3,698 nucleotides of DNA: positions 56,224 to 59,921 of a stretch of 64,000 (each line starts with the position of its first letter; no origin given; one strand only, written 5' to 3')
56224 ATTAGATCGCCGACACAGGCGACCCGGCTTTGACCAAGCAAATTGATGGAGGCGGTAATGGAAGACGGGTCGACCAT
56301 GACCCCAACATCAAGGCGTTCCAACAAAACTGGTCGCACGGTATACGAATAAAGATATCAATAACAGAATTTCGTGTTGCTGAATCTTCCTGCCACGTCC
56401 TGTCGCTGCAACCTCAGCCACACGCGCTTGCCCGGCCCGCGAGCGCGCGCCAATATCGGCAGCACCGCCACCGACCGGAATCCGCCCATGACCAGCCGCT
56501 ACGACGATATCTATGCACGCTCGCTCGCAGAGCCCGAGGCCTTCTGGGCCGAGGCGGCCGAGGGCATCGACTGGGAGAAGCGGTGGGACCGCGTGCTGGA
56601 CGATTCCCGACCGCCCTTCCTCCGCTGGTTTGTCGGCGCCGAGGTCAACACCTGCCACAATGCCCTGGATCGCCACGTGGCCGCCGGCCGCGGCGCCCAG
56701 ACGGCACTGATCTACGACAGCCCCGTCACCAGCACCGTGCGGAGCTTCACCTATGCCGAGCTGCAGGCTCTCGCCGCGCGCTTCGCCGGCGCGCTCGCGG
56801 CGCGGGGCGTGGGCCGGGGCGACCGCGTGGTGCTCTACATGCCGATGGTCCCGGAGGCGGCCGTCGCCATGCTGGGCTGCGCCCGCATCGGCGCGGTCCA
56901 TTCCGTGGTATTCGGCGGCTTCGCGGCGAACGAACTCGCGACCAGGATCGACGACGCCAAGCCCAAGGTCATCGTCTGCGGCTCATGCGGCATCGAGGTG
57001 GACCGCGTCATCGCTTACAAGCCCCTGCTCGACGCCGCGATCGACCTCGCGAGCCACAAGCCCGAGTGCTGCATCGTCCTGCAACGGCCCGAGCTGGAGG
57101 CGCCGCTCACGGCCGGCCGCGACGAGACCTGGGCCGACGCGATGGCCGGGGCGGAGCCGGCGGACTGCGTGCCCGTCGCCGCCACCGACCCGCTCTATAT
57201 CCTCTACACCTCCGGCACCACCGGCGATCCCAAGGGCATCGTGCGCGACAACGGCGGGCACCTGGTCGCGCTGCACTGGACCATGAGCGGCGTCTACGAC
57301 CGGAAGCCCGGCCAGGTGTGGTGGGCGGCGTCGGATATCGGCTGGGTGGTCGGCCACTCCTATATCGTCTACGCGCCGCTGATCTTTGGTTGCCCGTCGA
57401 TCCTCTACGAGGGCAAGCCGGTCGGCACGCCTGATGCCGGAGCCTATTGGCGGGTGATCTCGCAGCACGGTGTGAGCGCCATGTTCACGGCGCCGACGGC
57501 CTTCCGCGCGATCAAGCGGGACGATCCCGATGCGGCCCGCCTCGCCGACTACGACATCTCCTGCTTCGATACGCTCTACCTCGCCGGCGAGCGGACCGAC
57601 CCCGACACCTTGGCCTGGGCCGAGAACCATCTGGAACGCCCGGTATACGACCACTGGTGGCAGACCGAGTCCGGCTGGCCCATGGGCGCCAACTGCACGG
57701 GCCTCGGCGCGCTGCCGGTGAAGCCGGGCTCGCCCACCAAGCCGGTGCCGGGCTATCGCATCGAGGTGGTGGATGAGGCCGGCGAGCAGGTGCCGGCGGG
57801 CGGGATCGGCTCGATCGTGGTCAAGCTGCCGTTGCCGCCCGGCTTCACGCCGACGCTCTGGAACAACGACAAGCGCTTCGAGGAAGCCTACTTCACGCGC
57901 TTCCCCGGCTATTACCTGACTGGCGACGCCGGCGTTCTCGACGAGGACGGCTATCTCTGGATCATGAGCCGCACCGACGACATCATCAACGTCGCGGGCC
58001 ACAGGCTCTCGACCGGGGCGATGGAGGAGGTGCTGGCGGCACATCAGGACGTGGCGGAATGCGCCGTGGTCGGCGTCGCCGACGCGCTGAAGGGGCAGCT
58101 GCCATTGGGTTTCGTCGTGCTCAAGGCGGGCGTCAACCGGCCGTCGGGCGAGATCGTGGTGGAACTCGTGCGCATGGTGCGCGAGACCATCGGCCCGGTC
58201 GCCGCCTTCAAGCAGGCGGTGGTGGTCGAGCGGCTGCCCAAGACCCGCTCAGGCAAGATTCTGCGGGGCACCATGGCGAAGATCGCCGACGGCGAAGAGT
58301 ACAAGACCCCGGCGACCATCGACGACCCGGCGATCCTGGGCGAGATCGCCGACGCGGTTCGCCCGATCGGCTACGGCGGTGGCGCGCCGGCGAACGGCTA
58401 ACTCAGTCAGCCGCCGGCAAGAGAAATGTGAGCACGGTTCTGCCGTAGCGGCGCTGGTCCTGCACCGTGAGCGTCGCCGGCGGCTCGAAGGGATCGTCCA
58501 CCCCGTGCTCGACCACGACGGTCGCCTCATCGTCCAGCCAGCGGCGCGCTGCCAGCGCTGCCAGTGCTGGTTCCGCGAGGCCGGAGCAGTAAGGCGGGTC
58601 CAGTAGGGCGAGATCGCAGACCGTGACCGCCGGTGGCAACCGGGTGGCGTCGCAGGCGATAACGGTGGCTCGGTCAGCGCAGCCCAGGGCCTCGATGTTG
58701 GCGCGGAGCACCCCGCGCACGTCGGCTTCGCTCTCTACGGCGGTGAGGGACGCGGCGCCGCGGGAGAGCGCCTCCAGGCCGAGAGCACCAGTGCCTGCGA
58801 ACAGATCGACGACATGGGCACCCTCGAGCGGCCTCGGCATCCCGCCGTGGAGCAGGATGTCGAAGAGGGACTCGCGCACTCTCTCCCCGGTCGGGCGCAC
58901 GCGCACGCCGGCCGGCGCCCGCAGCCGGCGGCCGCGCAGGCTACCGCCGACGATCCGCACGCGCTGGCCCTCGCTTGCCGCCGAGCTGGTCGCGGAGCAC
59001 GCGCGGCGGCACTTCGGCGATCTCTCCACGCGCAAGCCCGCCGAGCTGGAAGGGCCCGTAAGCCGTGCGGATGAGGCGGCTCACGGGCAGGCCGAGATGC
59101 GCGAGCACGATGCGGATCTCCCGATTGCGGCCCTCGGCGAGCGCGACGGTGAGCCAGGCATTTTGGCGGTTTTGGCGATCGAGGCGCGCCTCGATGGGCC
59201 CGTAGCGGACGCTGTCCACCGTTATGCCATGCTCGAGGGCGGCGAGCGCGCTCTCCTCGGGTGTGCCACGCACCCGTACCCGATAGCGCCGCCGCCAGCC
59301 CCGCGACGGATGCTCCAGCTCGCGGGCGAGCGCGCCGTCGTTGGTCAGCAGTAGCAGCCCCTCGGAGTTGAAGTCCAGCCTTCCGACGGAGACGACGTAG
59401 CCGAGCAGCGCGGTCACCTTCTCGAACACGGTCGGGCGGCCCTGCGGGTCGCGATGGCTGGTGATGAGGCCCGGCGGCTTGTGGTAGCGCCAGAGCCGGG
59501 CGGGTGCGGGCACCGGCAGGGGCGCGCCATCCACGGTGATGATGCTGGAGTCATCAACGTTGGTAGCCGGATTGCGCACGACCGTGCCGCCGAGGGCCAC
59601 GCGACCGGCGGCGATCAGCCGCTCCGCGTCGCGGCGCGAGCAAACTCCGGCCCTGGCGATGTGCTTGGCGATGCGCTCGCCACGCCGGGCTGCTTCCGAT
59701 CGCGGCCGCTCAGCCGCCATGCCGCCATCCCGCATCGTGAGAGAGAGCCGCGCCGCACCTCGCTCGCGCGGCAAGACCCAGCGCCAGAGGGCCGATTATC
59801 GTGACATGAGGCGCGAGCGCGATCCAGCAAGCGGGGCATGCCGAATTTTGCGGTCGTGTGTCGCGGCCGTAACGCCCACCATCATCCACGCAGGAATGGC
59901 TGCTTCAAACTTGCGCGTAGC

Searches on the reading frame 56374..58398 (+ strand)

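Call 65: search_protein_families(library=pfam, proteins=[window:56374-58398:+], max_evalue=0.00001)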
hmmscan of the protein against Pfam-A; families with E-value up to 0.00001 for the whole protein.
window:56374-58398:+ (675 aa): 3 families
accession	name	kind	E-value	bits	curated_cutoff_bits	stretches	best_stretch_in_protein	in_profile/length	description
PF00501.34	AMP-binding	-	1.6e-73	248.2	29.9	1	101-484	3-375/384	AMP-binding enzyme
PF13193.12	AMP-binding_C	-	4.3e-25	88.9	24.5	1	550-628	2-76/76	AMP-binding enzyme C-terminal domain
PF16177.11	ACAS_N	-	3.3e-23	81.7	27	1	43-97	1-55/55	Acetyl-coenzyme A synthetase N-terminus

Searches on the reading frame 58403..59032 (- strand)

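Call 65: search_protein_families(library=pfam, proteins=[window:58403-59032:-], max_evalue=0.00001)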
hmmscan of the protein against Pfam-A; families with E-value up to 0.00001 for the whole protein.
window:58403-59032:- (209 aa): 1 family
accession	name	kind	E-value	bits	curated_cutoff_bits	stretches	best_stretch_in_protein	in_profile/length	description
PF03602.21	Cons_hypoth95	-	1.4e-44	152.4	24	1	25-203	1-180/182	Conserved hypothetical protein 95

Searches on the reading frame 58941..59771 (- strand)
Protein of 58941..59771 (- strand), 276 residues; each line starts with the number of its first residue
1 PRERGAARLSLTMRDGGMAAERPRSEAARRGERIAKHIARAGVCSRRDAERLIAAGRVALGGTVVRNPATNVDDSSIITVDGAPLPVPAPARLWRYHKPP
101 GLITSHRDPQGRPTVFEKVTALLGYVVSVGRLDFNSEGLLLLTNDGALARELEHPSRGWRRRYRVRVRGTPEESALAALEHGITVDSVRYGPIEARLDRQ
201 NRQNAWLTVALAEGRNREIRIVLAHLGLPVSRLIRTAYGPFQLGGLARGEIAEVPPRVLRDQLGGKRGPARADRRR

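Call 65: search_protein_families(library=pfam, proteins=[window:58941-59771:-], max_evalue=0.00001)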
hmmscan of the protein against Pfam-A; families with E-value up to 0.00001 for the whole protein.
window:58941-59771:- (276 aa): 2 families
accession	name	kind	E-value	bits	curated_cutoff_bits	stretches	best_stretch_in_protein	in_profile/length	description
PF00849.27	PseudoU_synth_2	-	6.7e-17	62.6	26.8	1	96-225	5-152/152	RNA pseudouridylate synthase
PF01479.30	S4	-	4.8e-09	36.3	22.8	1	33-76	2-46/48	S4 domain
